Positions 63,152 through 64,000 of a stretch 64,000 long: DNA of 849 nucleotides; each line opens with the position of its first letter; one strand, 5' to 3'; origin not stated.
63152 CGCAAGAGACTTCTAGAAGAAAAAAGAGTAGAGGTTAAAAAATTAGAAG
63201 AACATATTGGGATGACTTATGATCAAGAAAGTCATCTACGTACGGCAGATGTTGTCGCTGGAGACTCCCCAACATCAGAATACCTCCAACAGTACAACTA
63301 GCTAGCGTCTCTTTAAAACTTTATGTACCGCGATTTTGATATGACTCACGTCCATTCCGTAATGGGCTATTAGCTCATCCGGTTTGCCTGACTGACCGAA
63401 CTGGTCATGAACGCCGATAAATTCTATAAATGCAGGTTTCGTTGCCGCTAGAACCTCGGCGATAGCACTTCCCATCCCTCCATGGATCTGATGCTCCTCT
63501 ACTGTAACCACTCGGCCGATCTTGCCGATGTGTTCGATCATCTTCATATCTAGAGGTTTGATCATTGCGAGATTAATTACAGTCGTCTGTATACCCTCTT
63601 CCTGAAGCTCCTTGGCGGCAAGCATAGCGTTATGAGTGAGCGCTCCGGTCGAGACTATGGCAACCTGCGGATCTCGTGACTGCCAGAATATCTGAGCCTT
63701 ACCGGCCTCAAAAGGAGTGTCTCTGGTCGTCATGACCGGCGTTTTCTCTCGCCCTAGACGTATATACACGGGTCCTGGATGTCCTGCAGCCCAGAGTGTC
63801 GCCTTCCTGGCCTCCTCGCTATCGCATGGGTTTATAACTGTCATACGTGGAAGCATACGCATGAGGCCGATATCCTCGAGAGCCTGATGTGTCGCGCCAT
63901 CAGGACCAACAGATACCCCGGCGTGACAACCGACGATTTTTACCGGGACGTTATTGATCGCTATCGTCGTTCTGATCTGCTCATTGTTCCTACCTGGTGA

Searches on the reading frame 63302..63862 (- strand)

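Call 59: search_protein_families(library=pfam, proteins=[window:63302-63862:-], max_evalue=0.001)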
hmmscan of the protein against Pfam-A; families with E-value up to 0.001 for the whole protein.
window:63302-63862:- (186 aa): 4 families
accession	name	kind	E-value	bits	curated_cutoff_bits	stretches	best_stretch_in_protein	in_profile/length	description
PF02780.25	Transketolase_C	-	5.2e-28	97.9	25.9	1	62-175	7-124/124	Transketolase, C-terminal domain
PF22613.1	Transketolase_C_1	-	4.6e-07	30.5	27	1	63-171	10-113/113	Transketolase-like TK C-terminal domain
PF02779.29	Transket_pyr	-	1.9e-05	24.8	27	1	1-42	130-173/174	Transketolase, pyrimidine binding domain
PF17147.9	PFOR_II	-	6.2e-05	23.7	27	1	67-150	3-90/102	Pyruvate:ferredoxin oxidoreductase core domain II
